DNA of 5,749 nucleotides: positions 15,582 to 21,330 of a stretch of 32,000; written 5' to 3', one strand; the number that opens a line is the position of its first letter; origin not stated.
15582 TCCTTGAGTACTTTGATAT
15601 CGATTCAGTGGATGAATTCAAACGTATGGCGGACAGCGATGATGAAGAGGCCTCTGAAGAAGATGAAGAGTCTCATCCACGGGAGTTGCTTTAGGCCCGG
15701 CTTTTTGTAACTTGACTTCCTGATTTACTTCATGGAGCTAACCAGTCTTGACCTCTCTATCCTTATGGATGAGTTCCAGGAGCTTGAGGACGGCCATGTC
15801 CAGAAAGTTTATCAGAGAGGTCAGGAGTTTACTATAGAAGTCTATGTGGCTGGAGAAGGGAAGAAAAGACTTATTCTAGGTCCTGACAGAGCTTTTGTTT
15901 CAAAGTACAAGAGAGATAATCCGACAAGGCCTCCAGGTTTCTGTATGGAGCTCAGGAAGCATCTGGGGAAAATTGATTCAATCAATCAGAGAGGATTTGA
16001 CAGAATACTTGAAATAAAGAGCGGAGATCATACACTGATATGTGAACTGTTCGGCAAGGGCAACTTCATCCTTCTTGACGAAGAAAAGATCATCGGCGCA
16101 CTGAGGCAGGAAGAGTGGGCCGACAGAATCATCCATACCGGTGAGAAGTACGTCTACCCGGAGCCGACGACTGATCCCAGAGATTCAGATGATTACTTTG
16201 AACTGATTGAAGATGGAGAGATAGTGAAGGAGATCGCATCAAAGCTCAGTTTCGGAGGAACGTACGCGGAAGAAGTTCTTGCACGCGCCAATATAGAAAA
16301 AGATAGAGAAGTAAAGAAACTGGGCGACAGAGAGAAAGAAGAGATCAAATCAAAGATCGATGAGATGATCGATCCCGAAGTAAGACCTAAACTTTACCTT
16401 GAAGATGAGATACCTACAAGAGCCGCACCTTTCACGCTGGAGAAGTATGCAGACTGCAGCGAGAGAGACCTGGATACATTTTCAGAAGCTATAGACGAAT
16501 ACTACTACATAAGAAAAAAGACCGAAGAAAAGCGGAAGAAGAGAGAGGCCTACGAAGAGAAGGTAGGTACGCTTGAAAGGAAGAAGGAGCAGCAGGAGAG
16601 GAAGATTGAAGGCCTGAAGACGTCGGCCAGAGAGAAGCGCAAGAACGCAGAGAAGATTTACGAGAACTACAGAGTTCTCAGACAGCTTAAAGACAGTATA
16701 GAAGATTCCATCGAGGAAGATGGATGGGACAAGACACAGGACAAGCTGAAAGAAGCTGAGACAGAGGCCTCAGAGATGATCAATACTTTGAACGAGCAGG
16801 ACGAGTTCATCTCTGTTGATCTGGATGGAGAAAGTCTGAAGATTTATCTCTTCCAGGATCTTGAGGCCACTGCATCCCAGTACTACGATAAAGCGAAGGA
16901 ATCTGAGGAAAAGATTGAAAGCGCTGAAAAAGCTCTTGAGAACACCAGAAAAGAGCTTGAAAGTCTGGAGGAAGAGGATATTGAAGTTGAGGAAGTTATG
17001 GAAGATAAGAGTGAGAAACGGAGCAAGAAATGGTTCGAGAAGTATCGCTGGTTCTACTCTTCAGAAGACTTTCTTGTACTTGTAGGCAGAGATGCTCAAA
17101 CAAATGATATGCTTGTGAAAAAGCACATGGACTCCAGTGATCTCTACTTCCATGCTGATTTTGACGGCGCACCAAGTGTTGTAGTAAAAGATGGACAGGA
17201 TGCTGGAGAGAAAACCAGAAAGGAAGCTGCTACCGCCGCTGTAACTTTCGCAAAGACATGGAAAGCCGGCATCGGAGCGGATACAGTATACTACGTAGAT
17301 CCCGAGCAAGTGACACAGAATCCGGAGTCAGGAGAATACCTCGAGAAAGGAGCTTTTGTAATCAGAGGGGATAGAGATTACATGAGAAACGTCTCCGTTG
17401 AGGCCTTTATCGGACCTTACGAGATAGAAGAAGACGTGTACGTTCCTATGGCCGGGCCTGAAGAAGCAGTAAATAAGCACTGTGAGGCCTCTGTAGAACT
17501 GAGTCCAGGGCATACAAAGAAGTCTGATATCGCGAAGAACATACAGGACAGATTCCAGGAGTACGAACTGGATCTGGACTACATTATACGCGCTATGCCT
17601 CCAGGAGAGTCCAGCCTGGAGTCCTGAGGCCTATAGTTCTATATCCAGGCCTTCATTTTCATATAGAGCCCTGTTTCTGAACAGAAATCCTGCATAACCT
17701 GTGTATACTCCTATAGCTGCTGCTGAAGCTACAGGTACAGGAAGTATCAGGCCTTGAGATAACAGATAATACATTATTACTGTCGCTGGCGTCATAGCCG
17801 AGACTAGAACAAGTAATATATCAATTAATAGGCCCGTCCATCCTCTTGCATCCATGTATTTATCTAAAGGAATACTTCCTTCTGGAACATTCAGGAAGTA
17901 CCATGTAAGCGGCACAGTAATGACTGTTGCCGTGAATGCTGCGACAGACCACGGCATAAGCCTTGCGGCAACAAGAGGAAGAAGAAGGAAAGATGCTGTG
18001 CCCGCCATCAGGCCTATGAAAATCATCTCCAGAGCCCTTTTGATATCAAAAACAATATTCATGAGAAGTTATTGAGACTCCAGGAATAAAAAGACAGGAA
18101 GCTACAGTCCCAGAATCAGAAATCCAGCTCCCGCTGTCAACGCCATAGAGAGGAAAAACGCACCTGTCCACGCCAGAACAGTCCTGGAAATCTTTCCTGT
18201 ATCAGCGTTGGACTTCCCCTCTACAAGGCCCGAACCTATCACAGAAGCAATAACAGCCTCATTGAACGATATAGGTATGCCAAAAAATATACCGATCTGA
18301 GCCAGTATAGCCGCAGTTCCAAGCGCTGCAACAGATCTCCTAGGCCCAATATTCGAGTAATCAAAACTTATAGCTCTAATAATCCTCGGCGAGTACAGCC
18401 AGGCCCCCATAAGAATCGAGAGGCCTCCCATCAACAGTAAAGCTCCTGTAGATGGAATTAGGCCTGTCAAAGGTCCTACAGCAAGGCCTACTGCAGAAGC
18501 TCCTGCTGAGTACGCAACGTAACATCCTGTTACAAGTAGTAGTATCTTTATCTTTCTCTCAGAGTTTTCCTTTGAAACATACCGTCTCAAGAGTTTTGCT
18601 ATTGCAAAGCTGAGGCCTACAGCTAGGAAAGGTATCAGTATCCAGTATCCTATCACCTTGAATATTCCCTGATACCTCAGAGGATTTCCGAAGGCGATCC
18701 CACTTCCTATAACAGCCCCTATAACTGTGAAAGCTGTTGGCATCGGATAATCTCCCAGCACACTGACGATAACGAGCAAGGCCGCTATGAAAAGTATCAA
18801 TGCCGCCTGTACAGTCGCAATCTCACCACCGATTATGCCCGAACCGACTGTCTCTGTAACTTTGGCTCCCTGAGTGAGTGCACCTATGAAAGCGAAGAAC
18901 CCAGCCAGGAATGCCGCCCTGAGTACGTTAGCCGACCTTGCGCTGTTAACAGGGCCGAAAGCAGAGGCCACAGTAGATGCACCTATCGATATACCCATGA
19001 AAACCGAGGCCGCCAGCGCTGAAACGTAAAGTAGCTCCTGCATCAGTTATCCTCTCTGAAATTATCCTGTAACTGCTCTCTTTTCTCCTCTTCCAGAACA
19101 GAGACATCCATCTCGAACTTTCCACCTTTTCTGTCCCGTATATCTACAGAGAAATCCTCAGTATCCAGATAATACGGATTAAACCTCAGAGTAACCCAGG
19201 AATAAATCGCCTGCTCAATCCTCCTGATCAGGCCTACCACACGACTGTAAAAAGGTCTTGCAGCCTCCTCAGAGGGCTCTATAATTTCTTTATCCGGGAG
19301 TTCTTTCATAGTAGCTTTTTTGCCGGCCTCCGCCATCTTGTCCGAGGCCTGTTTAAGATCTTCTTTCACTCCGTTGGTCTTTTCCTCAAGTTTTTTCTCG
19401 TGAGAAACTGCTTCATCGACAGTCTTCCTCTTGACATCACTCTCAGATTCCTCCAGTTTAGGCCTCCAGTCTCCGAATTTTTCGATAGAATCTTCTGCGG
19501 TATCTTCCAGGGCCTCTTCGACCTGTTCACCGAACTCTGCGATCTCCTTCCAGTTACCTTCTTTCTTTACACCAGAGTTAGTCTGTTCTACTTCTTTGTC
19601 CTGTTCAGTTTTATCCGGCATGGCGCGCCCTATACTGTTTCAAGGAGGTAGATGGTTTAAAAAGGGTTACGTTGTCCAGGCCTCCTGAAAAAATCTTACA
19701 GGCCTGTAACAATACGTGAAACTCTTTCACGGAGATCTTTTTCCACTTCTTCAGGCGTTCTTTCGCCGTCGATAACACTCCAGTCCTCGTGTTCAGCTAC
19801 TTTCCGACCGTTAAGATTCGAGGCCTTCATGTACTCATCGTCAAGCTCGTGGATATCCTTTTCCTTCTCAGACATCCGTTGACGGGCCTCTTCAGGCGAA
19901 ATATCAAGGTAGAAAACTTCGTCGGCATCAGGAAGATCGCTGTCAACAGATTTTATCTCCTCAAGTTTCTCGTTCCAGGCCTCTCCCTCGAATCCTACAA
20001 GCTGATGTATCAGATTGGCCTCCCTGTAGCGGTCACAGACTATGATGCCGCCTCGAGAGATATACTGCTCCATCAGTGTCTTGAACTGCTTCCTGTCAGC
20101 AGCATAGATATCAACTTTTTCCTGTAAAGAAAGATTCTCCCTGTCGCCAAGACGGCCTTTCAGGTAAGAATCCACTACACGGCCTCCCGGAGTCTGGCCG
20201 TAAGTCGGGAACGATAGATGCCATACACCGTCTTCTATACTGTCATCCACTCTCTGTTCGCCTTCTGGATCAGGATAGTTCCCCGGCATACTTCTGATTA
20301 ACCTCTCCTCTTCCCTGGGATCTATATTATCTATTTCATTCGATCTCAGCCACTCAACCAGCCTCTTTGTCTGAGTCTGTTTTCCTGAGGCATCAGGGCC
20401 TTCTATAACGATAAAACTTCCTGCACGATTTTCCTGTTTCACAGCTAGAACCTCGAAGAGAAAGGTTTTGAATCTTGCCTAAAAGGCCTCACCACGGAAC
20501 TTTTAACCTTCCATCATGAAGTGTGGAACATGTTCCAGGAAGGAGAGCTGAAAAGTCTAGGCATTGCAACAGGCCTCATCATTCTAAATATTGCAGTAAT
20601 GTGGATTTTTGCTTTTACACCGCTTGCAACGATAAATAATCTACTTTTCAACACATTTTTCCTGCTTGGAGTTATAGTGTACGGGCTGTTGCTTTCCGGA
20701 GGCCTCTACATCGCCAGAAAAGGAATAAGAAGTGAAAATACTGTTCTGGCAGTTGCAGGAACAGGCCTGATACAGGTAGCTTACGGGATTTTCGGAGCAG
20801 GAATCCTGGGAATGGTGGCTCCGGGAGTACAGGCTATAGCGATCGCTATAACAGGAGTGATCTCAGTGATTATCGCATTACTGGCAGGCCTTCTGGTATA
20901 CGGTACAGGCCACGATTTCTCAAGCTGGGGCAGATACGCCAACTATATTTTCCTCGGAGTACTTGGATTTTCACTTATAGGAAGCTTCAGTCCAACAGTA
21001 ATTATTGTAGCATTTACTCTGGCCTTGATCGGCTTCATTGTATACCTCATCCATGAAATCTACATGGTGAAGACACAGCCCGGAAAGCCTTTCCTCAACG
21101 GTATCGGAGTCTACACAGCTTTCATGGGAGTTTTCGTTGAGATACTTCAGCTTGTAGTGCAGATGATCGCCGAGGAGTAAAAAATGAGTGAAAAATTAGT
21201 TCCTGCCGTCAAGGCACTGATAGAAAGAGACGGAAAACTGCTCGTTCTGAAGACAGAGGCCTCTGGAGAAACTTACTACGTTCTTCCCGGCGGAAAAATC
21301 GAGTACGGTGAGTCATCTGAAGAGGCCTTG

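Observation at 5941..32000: Highly iterated palindrome: AGGCCT about every 250 bp, independent of frame, strand and coding status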

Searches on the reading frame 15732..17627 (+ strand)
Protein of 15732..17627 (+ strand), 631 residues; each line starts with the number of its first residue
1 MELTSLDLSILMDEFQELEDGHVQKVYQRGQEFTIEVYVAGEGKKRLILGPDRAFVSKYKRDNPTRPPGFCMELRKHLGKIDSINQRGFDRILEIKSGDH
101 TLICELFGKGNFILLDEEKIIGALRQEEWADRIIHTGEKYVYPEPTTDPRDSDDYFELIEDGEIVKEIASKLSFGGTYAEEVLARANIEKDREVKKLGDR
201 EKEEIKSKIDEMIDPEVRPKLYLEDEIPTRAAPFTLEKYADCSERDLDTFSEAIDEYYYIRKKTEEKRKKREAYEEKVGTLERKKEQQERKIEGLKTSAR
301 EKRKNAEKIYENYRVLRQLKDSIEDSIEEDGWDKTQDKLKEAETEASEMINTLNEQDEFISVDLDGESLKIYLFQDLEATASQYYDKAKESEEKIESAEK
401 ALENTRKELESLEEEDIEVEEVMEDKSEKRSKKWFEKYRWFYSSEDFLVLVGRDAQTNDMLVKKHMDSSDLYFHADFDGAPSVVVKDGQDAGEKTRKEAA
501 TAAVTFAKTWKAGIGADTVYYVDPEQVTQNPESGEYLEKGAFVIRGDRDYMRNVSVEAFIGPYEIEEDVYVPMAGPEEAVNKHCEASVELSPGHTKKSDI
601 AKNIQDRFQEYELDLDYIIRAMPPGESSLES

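Call 6: search_protein_families(library=pfam, proteins=[window:15732-17627:+])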
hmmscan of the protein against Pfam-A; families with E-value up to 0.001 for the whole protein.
window:15732-17627:+ (631 aa): 3 families
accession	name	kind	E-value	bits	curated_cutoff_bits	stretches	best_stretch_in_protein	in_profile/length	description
PF05833.16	NFACT_N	-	7.8e-53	180.3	31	1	6-422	3-424/456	NFACT N-terminal and middle domains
PF05670.18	NFACT-R_1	-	5.2e-30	104.7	29.8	1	437-546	1-112/112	NFACT protein RNA binding domain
PF10372.14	CdaS_N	-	0.00077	20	27.2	1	334-385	13-61/69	Diadenylate cyclase CdaS, N-terminal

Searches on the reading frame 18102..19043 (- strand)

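Call 6: search_protein_families(library=pfam, proteins=[window:18102-19043:-])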
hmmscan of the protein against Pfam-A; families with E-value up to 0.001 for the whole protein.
window:18102-19043:- (313 aa): 1 family
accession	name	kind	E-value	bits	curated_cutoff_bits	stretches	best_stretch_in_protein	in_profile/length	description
PF01384.25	PHO4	-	6.9e-46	157.3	33.7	1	20-302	1-349/350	Phosphate transporter family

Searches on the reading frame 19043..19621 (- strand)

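Call 54: search_protein_families(library=pfam, proteins=[window:19043-19621:-], max_evalue=0.01)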
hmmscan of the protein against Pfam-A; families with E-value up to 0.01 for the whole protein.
window:19043-19621:- (192 aa): 1 family
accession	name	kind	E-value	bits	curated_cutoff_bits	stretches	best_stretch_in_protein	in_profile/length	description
PF19146.6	DUF5828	-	1e-22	81.3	27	1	14-189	3-189/230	Family of unknown function (DUF5828)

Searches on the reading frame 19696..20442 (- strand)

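Call 54: search_protein_families(library=pfam, proteins=[window:19696-20442:-], max_evalue=0.01)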
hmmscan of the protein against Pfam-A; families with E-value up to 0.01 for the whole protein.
window:19696-20442:- (248 aa): 3 families
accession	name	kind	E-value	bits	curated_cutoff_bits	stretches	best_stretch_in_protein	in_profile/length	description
PF02223.23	Thymidylate_kin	-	1.8e-16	60.8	27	2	82-236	34-184/185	Thymidylate kinase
PF03976.20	PPK2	-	0.00015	21.8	22.3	0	125-196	83-159/229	Polyphosphate kinase 2 (PPK2)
PF01712.25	dNK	-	0.00081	19.6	27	0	160-244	110-201/203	Deoxynucleoside kinase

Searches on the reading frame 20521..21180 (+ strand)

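Call 54: search_protein_families(library=pfam, proteins=[window:20521-21180:+], max_evalue=0.01)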
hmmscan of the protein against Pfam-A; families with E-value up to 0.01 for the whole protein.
window:20521-21180:+ (219 aa): 1 family
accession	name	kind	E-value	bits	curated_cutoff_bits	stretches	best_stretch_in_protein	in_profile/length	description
PF01027.25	Bax1-I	-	5.9e-08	33.2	34.1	1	16-211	12-206/207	Inhibitor of apoptosis-promoting Bax1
